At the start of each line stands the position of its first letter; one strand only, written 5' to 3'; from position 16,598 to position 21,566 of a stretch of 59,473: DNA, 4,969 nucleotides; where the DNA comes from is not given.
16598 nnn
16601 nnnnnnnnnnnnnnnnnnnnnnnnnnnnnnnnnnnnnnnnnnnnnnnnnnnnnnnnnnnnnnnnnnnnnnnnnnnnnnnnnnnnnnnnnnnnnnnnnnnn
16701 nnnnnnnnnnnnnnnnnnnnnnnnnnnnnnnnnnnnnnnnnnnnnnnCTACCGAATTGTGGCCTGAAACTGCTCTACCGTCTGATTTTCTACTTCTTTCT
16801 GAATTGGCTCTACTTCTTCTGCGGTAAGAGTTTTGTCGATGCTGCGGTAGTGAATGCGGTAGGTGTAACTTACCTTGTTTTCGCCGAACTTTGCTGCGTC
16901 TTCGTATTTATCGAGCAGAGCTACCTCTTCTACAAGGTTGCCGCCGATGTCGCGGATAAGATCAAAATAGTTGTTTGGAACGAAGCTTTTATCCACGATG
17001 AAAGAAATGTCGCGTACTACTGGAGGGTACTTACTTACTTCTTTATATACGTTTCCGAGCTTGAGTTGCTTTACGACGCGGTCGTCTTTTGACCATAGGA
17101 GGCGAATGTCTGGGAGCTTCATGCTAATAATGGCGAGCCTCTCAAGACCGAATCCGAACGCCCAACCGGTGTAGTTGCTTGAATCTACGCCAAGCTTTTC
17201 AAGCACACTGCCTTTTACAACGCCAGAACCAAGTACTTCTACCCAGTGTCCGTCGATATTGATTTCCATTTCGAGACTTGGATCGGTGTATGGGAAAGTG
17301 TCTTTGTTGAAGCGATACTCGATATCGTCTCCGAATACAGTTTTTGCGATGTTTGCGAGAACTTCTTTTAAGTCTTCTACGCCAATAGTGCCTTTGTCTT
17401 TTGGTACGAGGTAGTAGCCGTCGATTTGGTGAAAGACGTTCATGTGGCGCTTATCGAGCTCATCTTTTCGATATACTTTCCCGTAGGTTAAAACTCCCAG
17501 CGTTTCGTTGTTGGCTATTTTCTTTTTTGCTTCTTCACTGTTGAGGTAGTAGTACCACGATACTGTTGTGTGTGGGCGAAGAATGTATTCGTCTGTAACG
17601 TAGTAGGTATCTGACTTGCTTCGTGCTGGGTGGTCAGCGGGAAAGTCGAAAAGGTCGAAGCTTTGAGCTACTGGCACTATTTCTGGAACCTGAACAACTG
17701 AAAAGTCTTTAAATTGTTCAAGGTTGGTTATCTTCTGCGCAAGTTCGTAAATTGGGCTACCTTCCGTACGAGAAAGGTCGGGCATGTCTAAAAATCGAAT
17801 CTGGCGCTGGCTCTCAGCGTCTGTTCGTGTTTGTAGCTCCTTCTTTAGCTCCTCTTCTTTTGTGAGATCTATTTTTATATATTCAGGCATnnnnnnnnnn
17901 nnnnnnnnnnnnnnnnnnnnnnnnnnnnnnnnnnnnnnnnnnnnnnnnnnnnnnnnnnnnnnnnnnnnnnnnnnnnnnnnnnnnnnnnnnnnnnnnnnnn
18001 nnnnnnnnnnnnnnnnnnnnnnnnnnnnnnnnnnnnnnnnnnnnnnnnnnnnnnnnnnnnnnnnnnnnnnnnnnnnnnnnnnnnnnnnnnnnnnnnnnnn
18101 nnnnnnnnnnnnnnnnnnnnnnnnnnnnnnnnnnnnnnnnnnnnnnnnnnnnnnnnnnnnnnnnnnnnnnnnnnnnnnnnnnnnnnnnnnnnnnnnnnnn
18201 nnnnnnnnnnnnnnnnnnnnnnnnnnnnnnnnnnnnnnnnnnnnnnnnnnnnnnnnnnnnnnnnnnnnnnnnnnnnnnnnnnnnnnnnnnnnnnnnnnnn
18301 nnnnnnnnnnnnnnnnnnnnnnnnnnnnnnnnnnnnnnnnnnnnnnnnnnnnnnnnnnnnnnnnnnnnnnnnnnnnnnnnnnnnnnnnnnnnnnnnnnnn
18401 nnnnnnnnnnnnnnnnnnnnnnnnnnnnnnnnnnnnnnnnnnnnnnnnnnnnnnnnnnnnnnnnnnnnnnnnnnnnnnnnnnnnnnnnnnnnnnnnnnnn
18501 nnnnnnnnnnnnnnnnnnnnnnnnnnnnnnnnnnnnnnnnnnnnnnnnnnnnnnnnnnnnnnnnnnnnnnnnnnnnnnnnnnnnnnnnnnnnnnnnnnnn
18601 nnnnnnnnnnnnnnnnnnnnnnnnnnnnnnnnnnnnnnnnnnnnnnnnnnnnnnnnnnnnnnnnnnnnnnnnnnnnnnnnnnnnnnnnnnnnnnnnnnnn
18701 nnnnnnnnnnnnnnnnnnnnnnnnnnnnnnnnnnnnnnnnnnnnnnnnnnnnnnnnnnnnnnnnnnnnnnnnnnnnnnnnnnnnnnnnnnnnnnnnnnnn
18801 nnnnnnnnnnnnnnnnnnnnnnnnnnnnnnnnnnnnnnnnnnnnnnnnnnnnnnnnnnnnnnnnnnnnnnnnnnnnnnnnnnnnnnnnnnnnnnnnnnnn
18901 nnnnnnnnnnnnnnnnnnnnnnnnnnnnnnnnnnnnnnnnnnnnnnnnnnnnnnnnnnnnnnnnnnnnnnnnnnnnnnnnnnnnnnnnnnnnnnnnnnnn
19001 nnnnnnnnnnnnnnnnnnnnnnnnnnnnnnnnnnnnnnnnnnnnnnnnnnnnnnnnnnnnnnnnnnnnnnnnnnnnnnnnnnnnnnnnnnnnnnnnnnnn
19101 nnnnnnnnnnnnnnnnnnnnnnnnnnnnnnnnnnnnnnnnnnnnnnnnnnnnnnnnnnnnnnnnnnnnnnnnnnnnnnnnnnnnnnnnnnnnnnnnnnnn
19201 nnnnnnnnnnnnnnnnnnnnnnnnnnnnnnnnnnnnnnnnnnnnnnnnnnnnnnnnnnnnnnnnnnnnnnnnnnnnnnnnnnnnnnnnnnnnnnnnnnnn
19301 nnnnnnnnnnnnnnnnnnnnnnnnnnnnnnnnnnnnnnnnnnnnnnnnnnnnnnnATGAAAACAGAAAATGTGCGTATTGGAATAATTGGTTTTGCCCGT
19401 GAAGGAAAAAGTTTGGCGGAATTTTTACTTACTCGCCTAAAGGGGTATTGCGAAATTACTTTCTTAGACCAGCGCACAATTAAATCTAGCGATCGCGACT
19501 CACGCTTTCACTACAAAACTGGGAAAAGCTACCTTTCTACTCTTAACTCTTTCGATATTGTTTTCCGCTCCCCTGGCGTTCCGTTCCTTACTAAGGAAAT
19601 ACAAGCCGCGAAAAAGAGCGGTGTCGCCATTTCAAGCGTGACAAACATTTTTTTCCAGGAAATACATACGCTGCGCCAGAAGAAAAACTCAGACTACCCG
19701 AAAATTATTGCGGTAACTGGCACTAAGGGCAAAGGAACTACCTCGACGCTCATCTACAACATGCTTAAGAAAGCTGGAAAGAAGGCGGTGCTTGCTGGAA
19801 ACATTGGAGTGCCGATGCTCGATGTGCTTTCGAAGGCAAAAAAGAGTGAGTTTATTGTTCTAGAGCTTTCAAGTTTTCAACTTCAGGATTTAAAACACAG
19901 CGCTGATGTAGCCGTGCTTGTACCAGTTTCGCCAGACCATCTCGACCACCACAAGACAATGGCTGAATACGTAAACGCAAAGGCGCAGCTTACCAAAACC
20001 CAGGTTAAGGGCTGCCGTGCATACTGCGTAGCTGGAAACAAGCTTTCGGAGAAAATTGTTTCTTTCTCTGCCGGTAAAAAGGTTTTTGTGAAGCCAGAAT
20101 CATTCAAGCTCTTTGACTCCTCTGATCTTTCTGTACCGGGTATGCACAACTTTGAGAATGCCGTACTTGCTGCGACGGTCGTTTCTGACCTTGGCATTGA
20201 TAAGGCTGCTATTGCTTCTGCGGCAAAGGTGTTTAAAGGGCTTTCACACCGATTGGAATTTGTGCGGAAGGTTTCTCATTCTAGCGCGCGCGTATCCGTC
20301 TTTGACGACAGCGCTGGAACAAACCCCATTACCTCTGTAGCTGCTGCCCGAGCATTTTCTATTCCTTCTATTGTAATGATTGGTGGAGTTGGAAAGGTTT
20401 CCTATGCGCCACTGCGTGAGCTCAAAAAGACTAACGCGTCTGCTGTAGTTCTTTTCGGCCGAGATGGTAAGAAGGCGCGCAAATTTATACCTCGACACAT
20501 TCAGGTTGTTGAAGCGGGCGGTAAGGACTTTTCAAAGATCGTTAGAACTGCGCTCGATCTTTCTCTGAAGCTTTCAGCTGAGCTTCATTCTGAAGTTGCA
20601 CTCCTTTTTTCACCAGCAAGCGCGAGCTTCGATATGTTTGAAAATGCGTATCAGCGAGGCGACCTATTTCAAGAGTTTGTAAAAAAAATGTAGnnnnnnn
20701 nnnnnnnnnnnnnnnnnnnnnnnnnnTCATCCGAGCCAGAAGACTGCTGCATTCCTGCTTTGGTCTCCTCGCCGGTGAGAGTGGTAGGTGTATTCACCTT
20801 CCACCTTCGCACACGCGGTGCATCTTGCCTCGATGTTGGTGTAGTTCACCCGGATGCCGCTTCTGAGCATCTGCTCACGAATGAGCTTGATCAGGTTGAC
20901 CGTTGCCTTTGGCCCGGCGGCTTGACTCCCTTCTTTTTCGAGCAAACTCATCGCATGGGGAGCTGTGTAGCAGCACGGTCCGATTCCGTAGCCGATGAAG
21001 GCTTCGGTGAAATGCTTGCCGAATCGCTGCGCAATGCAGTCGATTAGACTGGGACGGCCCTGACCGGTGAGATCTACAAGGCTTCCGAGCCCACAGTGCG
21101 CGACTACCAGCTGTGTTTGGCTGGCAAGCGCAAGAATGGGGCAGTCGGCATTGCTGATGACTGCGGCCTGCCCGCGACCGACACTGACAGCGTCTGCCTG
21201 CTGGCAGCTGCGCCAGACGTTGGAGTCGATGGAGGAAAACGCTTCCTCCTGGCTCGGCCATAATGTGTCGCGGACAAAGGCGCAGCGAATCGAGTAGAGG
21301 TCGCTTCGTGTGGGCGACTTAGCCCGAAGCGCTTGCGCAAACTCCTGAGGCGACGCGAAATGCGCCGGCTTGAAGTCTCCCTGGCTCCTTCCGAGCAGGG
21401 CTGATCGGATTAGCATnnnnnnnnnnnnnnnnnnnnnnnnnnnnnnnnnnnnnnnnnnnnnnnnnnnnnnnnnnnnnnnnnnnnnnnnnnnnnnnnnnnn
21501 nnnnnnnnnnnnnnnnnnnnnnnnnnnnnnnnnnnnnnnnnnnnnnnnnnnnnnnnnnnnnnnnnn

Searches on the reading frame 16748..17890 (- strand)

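Call 24: search_protein_families(library=pfam, proteins=[window:16748-17890:-], max_evalue=0.001)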
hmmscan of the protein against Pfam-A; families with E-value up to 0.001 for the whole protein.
window:16748-17890:- (380 aa): 2 families
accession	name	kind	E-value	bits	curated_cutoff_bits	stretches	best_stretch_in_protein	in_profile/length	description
PF01409.25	tRNA-synt_2d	-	1.2e-53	182.6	19.8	1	43-275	15-245/246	tRNA synthetases class II core domain (F)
PF03147.19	FDX-ACB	-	2.9e-22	79.4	31.1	1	286-380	1-94/94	Ferredoxin-fold anticodon binding domain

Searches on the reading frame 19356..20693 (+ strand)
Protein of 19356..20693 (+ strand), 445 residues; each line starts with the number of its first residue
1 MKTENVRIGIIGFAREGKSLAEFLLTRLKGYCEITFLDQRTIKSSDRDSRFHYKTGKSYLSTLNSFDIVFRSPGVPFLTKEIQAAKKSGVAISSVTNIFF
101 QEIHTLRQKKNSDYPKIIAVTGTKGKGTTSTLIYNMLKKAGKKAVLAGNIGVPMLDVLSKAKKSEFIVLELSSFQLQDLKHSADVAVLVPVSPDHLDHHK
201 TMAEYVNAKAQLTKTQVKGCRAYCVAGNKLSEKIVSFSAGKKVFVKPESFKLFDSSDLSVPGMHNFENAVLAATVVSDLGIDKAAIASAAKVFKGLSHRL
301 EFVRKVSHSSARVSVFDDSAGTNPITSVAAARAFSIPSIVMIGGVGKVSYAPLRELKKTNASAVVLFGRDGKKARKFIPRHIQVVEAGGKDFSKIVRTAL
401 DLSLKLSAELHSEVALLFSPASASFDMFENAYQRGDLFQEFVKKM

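Call 24: search_protein_families(library=pfam, proteins=[window:19356-20693:+], max_evalue=0.001)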
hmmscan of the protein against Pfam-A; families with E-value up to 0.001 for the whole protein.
window:19356-20693:+ (445 aa): 2 families
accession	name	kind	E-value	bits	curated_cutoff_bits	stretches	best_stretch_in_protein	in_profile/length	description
PF08245.18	Mur_ligase_M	-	2.2e-24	87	24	1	120-275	1-199/200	Mur ligase middle domain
PF21799.2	MurD-like_N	-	1.7e-06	28.7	27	1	8-92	3-86/88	Mur ligase MurD-like, N-terminal domain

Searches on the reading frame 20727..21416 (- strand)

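Call 69: search_protein_families(library=pfam, proteins=[window:20727-21416:-], max_evalue=0.01)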
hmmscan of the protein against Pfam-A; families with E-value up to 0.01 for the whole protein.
window:20727-21416:- (229 aa): 1 family
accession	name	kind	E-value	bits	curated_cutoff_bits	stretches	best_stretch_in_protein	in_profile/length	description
PF02578.20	Cu-oxidase_4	-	1.4e-11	44.7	22.9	1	68-221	72-232/238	Multi-copper polyphenol oxidoreductase laccase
